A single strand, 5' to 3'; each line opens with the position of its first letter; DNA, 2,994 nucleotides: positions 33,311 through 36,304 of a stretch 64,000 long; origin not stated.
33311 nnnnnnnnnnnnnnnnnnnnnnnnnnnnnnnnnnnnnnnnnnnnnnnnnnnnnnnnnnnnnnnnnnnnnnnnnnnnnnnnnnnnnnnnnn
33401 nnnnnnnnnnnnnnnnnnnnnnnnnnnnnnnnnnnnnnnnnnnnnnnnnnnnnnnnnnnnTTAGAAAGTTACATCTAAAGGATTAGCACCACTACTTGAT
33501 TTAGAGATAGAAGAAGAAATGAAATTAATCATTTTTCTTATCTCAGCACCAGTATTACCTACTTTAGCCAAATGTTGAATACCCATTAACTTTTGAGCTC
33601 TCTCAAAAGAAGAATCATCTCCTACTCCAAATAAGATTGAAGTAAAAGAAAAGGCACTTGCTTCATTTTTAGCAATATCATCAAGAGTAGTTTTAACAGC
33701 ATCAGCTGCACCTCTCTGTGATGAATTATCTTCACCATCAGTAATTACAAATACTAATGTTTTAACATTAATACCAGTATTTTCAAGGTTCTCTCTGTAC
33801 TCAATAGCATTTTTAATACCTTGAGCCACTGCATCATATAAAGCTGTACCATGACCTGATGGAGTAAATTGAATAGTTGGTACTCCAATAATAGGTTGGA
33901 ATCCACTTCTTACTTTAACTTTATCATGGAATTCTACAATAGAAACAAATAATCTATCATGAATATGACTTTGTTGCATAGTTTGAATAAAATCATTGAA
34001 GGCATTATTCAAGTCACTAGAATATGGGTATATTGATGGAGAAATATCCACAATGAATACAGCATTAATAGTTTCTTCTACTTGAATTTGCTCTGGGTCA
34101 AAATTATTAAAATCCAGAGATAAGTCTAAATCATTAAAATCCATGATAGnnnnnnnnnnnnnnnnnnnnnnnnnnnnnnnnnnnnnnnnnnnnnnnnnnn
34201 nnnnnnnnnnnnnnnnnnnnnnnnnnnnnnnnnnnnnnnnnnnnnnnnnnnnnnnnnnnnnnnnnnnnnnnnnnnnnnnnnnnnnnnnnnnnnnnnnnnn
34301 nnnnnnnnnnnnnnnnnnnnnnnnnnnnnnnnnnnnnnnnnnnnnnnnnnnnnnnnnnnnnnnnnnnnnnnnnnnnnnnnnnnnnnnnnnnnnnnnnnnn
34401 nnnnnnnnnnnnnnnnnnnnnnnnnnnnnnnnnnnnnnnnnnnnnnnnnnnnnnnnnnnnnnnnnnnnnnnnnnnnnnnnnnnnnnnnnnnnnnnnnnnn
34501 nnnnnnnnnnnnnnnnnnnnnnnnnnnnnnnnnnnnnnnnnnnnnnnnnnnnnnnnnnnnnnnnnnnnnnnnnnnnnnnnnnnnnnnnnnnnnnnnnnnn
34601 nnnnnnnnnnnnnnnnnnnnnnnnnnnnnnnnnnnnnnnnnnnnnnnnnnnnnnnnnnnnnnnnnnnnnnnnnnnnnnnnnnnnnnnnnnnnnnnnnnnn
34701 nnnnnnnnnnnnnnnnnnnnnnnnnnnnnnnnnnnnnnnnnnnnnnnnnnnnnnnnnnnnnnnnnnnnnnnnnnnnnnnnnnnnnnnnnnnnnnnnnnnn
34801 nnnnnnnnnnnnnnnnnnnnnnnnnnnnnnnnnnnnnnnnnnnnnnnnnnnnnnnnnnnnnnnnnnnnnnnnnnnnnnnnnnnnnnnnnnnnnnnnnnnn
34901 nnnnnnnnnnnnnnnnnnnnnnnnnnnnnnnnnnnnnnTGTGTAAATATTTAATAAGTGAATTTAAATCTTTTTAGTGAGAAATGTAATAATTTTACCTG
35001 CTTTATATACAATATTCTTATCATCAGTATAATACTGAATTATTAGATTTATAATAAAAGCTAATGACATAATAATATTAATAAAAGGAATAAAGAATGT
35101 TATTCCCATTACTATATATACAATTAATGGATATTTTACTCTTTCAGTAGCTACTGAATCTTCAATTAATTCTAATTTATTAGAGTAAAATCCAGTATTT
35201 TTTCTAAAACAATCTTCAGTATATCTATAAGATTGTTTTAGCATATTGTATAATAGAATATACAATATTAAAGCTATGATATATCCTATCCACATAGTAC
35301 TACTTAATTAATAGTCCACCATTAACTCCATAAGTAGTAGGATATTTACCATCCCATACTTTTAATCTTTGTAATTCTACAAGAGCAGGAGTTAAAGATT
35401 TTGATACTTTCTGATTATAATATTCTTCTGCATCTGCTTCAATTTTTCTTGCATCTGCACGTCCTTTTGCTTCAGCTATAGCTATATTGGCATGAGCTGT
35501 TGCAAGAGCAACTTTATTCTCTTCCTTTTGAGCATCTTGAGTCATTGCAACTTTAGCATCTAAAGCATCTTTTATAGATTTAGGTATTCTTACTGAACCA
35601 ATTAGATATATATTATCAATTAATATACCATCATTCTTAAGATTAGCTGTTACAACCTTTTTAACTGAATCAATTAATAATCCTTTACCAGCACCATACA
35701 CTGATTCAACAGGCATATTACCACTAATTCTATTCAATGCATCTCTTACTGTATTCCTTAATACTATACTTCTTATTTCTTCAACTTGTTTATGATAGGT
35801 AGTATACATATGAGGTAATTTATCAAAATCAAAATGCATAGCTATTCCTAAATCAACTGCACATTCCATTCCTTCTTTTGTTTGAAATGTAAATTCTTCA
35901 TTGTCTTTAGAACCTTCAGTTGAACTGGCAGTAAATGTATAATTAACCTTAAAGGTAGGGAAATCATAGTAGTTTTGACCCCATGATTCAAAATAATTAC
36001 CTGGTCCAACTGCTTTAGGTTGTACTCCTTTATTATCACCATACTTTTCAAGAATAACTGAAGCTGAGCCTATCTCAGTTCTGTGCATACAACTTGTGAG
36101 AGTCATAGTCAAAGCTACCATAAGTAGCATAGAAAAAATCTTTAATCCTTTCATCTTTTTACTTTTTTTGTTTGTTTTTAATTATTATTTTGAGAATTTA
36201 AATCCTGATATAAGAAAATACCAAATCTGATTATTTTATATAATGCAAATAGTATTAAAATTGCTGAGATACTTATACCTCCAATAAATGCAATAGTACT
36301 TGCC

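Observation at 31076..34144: Three adjacent genes encode a Ser/Thr kinase, a PP2C phosphatase and a vWA (MIDAS) protein on the phage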

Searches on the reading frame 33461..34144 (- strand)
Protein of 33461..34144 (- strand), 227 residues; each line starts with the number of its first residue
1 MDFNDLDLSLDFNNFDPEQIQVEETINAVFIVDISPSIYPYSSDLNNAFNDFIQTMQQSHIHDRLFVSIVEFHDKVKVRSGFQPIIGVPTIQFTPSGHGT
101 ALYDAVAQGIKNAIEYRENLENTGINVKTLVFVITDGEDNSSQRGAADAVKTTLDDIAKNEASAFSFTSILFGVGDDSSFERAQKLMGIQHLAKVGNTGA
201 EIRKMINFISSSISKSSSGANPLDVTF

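Call 3: search_protein_families(library=pfam, proteins=[window:33461-34144:-], max_evalue=0.1)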
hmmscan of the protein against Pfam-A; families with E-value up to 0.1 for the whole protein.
window:33461-34144:- (227 aa): 4 families
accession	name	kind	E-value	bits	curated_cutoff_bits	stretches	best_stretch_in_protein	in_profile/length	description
PF00092.34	VWA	-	7.4e-06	26.7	23.8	1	29-186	3-150/174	von Willebrand factor type A domain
PF13519.12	VWA_2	-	0.0026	18.8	27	1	29-138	2-107/107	von Willebrand factor type A domain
PF05762.20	VWA_CoxE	-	0.0058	16.5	26.4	1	26-151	57-173/222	VWA domain containing CoxE-like protein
PF20782.3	TssR_VWA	-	0.043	13.3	25.7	1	23-68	45-91/304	TssR protein VWA domain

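Call 4: search_protein_families(library=padloc, proteins=[window:33461-34144:-], max_evalue=0.1)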
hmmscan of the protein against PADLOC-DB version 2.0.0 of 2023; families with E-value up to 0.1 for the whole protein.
window:33461-34144:- (227 aa): 2 families
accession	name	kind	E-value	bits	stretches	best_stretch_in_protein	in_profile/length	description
PDLC02524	PglX|PglXI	-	0.0019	14.7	1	18-161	286-424/722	PglX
PDLC04019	PD-Lambda-5_B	-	0.025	12.5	1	20-62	48-90/167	-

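Call 5: search_protein_families(library=phrogs, proteins=[window:33461-34144:-], max_evalue=0.01)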
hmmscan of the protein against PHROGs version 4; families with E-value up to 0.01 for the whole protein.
window:33461-34144:- (227 aa): 2 families
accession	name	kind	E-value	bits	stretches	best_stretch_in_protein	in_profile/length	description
phrog_7371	-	unknown function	3e-17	63.9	1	23-167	4-137/204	-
phrog_26613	-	unknown function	0.0055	17.1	1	96-152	95-146/345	-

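Call 7: search_protein_families(library=ncbifam, proteins=[window:33461-34144:-], max_evalue=0.1)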
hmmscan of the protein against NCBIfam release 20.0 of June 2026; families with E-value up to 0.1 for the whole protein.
window:33461-34144:- (227 aa): 1 family
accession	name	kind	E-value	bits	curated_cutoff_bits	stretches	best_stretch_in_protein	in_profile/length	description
TIGR02442.1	Cob-chelat-sub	hypoth_equivalog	0.066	11.6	779.45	1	106-153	550-596/641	putative cobaltochelatase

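Call 34: search_solved_structures(query=window:33461-34144:-, max_evalue=1, show_alignments=1)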
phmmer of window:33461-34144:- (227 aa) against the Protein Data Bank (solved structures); distinct sequences matched with E-value up to 1: 1.
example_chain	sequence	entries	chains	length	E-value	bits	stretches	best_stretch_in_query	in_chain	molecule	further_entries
11lx_I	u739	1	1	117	0.5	13.1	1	46-90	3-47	Inner Baseplate Protein gp172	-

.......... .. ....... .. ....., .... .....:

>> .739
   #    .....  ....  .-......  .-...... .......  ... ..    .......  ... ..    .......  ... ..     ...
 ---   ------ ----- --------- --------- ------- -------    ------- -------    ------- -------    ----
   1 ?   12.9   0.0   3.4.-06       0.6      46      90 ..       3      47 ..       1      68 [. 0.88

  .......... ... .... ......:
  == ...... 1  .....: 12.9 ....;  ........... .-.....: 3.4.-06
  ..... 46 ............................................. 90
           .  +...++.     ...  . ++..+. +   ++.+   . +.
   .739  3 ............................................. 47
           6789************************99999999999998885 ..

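Call 40: find_homologous_proteins(query=window:33461-34144:-, max_evalue=0.001)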
Query window:33461-34144:- (227 aa): 594 proteins with E <= 0.001 among 965 candidates; the best 120 are listed.
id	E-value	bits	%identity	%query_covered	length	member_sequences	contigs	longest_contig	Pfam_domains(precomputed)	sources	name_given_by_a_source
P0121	5.1e-142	488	100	100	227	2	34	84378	PF00092.35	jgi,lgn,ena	jgi:uncharacterized protein YegL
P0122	1.8e-117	408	85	100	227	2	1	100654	PF00092.35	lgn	-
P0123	3.9e-114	397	82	100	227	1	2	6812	PF00092.35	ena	-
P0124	1.2e-113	396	82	100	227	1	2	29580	PF00092.35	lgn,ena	-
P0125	2.4e-109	382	78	100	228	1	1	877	PF00092.35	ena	-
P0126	7.9e-109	380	78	100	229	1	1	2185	PF00092.35,PF13519.13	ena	-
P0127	1.6e-108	379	77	100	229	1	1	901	PF00092.35,PF13519.13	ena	-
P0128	3.5e-108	378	77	100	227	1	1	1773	PF00092.35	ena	-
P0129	4.8e-108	377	76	100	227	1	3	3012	PF00092.35,PF13519.13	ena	-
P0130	6.8e-108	377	78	100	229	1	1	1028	PF00092.35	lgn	-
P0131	1.8e-104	366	77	99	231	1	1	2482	PF00092.35,PF13519.13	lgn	-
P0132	2.6e-104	365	76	100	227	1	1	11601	PF00092.35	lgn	-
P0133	3.3e-104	365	75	100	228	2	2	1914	-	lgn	-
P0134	1.5e-103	363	75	100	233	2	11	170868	PF00092.35,PF13519.13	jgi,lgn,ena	-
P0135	4.6e-103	361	75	98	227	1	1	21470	PF00092.35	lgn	-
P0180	3.2e-86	306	64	97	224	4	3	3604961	-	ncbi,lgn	ncbi:MAG: vWA domain-containing protein [Chitinophagales bacterium]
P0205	3.3e-82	293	63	95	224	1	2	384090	-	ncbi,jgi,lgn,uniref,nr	ncbi:vWA domain-containing protein [Eisenibacter elegans]|jgi:uncharacterized protein YegL|uniref:vW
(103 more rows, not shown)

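Call 42: find_encoding_contigs(protein=P0205, flank=8000, max_places=1)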
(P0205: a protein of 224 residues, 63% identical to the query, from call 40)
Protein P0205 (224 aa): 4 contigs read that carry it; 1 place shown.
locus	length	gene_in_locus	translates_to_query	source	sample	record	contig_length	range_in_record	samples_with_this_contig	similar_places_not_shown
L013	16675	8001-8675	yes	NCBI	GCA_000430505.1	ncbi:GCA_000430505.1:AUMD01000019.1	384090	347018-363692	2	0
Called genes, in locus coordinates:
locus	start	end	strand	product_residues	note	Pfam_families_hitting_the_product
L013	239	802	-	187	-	-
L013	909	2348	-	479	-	PF28492:Beta_helix_4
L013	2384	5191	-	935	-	PF13620:CarboxypepD_reg, PF13715:CarbopepD_reg_2, PF07715:Plug, PF14905:OMP_b-brl_3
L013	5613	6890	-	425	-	PF00696:AA_kinase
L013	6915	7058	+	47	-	-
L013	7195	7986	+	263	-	PF00857:Isochorismatase (faint)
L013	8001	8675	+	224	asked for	-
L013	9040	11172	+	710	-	PF07719:TPR_2 (faint), PF13176:TPR_7 (faint), PF13424:TPR_12, PF00515:TPR_1 (weak), PF13181:TPR_8 (weak), PF13374:TPR_10 (weak), PF13424:TPR_12, PF07228:SpoIIE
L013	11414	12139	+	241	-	-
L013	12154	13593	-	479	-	PF00069:Pkinase, PF07714:PK_Tyr_Ser-Thr, PF01636:APH (faint), PF03109:ABC1, PF17667:Pkinase_fungal (weak)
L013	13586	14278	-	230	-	PF01551:Peptidase_M23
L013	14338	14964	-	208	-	-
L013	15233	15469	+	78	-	PF00550:PP-binding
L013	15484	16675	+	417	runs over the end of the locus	PF00109:ketoacyl-synt, PF02801:Ketoacyl-synt_C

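Call 43: find_encoding_contigs(protein=P0180, flank=8000, max_places=1)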
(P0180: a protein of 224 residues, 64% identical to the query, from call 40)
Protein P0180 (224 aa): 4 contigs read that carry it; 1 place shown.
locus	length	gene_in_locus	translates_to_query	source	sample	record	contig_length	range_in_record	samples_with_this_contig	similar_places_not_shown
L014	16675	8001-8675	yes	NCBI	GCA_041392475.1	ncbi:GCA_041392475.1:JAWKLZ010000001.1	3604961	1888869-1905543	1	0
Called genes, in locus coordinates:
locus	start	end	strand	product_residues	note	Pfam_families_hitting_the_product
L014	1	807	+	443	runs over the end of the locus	PF13715:CarbopepD_reg_2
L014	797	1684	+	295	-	-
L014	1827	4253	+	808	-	PF00488:MutS_V, PF01713:Smr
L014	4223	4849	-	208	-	PF00596:Aldolase_II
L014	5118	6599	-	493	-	PF00989:PAS, PF08448:PAS_4 (faint), PF13426:PAS_9, PF00989:PAS (weak), PF13426:PAS_9 (weak), PF00512:HisKA, PF02518:HATPase_c, PF14501:HATPase_c_5 (weak), +2 more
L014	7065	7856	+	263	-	-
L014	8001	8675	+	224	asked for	-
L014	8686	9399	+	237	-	PF13672:PP2C_2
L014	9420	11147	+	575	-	PF00069:Pkinase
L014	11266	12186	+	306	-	PF06574:FAD_syn, PF01467:CTP_transf_like (weak), PF01687:Flavokinase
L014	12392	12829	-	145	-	PF12120:Arr-ms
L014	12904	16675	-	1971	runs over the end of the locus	PF19081:Ig_7, PF13585:CHU_C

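Call 107: search_protein_families(library=padloc, proteins=[L014:8001-8675:+, L014:8686-9399:+, L014:9420-11147:+], max_evalue=0.01)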
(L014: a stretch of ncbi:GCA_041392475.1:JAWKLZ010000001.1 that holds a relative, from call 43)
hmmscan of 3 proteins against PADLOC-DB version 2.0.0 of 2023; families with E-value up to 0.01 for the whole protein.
L014:8001-8675:+ (224 aa): 0 families

L014:8686-9399:+ (237 aa): 1 family
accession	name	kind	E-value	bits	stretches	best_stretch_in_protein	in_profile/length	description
PDLC04518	PDC-M21C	-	0.00074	16.8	1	29-125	29-115/243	-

L014:9420-11147:+ (575 aa): 12 families
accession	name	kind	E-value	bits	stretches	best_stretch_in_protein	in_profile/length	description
PDLC04047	PD-T4-6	-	5e-08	30.4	1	107-224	107-230/327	-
PDLC04138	mad6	-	8.7e-07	26.2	1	102-154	144-196/659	mads_6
PDLC04042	PD-T4-6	-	1.4e-06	26.2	0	107-154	105-152/292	-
PDLC03920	MkoA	-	4.5e-06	23.2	1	50-222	59-237/1112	-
PDLC04053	PD-T4-6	-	7.2e-06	23.7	1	112-236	111-240/311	-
PDLC04061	PD-T4-6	-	1.3e-05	22.9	1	106-154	115-163/510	-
PDLC04054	PD-T4-6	-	2.6e-05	21.8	1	104-226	104-233/347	-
PDLC02375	Stk2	-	5.2e-05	20.2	1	102-154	208-259/500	-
PDLC04048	PD-T4-6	-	8.1e-05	20.1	1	114-155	114-155/354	-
PDLC04057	PD-T4-6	-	0.00033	17.8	1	114-208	111-213/443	-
PDLC04043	PD-T4-6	-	0.00066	16.8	1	114-224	118-235/452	-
PDLC04060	PD-T4-6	-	0.0016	15.4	1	112-154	109-151/486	-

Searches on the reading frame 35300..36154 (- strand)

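Call 3: search_protein_families(library=pfam, proteins=[window:35300-36154:-], max_evalue=0.1)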
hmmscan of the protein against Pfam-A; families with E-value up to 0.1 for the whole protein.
window:35300-36154:- (284 aa): 1 family
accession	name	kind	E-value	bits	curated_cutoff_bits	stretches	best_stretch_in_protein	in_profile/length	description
PF01145.31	Band_7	-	2.2e-15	57.6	23.6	1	31-214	8-166/176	SPFH domain / Band 7 family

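Call 4: search_protein_families(library=padloc, proteins=[window:35300-36154:-], max_evalue=0.1)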
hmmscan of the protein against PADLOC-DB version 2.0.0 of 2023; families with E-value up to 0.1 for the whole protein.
window:35300-36154:- (284 aa): 0 families

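Call 5: search_protein_families(library=phrogs, proteins=[window:35300-36154:-], max_evalue=0.01)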
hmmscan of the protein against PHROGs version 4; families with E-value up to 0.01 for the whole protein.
window:35300-36154:- (284 aa): 2 families
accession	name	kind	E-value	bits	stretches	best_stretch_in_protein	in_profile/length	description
phrog_200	-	other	8.7e-59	200.5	1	3-280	81-351/379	lipoprotein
phrog_27324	-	unknown function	0.0012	19.6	1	144-256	42-157/232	-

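Call 7: search_protein_families(library=ncbifam, proteins=[window:35300-36154:-], max_evalue=0.1)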
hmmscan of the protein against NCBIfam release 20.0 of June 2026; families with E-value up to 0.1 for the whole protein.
window:35300-36154:- (284 aa): 1 family
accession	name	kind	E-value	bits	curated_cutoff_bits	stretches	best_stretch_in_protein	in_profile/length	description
TIGR01933.1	hflK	equivalog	5.4e-08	32.6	159.4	1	130-254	86-206/261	FtsH protease activity modulator HflK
